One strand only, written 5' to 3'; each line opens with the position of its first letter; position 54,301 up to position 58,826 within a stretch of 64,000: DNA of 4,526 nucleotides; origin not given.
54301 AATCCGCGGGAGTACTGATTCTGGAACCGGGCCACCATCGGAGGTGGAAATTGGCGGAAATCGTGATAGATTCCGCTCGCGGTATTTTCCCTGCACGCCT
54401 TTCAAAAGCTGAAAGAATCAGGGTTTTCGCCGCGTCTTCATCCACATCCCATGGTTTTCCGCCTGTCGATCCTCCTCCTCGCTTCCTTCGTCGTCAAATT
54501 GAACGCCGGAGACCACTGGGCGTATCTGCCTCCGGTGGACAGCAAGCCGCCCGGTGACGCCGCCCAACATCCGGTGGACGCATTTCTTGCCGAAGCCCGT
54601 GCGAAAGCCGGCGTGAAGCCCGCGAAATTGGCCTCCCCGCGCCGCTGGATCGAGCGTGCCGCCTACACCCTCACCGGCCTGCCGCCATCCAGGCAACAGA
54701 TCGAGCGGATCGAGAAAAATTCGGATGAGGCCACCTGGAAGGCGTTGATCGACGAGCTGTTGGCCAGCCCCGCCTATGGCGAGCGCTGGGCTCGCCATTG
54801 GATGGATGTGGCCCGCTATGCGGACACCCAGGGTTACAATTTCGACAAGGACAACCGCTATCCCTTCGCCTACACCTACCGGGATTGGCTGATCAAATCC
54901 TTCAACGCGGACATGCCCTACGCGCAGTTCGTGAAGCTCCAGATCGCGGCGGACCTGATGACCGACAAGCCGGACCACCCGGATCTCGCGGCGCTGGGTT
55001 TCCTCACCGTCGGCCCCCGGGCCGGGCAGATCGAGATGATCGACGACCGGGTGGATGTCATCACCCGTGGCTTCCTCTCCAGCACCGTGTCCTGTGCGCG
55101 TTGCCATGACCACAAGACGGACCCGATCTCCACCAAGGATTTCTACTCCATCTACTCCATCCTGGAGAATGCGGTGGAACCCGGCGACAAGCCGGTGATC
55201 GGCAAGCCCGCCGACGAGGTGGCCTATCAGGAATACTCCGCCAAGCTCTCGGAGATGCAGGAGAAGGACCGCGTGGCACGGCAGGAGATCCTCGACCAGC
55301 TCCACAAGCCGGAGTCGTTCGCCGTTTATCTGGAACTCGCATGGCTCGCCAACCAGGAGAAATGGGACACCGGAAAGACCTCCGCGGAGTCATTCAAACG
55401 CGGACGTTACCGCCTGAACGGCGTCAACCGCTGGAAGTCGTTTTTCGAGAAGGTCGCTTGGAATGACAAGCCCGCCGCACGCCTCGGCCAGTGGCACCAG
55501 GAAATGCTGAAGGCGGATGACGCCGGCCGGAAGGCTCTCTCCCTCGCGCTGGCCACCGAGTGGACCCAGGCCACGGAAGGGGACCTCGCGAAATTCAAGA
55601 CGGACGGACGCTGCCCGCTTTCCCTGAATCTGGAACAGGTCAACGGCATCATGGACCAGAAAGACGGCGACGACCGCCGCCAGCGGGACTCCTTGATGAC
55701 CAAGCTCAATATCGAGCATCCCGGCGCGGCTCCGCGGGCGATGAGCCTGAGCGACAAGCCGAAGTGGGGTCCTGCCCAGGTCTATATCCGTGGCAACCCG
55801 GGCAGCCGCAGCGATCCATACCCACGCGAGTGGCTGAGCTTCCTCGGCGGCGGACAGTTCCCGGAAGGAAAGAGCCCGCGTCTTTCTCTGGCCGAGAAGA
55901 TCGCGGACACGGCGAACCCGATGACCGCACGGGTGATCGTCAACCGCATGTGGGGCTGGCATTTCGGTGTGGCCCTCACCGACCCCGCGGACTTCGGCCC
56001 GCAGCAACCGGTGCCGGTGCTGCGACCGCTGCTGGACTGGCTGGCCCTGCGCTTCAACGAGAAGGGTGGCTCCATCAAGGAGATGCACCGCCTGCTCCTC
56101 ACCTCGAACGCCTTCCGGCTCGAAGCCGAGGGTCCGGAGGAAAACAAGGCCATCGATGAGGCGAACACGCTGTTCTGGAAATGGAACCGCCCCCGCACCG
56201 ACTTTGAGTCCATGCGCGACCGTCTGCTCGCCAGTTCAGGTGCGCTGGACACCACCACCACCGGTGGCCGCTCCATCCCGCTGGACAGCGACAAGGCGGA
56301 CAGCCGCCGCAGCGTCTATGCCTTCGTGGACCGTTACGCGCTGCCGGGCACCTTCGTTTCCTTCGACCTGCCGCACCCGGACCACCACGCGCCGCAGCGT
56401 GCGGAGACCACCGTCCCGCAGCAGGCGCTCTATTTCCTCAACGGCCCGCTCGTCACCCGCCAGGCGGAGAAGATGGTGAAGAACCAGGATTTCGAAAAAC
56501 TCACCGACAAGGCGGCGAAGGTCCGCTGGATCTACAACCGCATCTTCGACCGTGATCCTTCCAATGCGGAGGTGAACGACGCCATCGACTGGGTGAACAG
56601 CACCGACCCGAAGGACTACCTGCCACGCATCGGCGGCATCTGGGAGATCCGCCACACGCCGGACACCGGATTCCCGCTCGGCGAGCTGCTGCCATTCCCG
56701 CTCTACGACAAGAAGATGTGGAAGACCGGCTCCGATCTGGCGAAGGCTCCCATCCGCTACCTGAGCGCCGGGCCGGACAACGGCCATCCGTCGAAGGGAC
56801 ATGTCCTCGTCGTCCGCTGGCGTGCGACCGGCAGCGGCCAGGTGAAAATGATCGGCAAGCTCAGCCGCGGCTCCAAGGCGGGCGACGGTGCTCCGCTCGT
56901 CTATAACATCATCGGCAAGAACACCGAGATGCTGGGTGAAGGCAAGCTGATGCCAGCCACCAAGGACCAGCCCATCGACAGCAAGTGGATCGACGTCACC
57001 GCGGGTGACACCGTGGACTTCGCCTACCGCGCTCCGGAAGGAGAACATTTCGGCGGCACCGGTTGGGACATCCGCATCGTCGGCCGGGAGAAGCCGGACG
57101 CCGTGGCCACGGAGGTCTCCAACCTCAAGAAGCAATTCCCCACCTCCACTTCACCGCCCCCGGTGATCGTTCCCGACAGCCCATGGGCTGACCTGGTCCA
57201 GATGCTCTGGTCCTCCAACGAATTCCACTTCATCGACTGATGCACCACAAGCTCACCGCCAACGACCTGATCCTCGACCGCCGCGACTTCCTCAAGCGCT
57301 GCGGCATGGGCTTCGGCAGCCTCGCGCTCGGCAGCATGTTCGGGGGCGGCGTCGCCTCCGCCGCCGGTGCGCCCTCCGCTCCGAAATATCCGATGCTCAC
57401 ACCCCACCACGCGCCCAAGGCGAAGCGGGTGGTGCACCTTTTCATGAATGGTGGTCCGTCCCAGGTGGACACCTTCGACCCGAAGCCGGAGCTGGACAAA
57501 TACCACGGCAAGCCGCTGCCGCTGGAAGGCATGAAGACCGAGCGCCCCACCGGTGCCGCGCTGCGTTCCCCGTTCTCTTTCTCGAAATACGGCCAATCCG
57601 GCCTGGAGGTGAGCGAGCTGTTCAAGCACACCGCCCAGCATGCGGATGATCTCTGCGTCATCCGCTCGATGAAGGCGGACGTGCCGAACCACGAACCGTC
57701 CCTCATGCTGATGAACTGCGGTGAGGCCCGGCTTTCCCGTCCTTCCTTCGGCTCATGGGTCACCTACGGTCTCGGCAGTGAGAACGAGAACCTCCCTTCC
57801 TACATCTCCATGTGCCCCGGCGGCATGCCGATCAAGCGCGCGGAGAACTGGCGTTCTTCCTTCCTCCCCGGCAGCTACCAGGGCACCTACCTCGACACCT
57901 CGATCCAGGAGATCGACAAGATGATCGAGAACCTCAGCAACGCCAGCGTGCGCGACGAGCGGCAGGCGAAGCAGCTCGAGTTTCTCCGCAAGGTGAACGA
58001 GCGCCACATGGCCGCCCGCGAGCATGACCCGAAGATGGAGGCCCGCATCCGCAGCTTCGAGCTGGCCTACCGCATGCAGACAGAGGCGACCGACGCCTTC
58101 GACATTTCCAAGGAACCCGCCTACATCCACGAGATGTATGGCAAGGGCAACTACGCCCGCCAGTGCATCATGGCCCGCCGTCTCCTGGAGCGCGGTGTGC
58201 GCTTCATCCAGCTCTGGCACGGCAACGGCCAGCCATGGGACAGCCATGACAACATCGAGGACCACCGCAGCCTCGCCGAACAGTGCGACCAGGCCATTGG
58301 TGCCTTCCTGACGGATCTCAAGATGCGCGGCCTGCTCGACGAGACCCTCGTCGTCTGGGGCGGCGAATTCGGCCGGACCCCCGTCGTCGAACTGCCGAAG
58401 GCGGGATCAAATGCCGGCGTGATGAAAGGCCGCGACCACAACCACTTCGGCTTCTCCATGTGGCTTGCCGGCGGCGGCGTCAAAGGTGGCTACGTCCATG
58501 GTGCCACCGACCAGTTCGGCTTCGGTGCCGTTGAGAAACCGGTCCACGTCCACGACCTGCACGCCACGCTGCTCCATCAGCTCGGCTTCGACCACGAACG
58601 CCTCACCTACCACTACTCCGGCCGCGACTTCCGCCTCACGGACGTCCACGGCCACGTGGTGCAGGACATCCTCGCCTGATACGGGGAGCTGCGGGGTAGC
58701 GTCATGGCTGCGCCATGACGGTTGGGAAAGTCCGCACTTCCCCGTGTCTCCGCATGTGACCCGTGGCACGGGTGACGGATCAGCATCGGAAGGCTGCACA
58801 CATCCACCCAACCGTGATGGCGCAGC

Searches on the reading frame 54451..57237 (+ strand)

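Call 57: search_protein_families(library=pfam, proteins=[window:54451-57237:+], max_evalue=0.00001)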
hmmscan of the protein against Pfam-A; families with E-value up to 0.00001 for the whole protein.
window:54451-57237:+ (929 aa): 2 families
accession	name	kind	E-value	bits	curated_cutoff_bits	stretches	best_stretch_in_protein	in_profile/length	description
PF07583.16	PSCyt2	-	2.3e-65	220.9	29.8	1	41-241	1-207/209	Protein of unknown function (DUF1549)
PF07587.16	PSD1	-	4e-62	210.3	28.5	1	477-711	2-240/244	Protein of unknown function (DUF1553)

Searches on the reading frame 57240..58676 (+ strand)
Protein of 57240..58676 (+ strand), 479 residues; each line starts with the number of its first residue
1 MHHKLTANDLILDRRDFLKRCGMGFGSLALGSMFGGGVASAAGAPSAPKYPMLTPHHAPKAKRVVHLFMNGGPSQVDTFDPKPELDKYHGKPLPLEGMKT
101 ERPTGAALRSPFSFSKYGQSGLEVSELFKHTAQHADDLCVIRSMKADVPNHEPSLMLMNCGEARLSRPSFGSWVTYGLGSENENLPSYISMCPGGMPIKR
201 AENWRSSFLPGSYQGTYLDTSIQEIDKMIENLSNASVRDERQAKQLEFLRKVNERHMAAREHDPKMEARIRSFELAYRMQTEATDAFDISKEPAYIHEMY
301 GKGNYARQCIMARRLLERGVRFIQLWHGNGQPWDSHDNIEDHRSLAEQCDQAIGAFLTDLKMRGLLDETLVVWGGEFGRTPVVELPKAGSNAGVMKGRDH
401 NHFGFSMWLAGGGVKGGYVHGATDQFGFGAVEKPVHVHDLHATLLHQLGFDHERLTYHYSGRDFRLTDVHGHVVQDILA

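Call 57: search_protein_families(library=pfam, proteins=[window:57240-58676:+], max_evalue=0.00001)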
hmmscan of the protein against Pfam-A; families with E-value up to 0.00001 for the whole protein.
window:57240-58676:+ (479 aa): 1 family
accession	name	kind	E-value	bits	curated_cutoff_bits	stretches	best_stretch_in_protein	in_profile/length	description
PF07394.17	DUF1501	-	3.3e-151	504.3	27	1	61-478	1-390/390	Protein of unknown function (DUF1501)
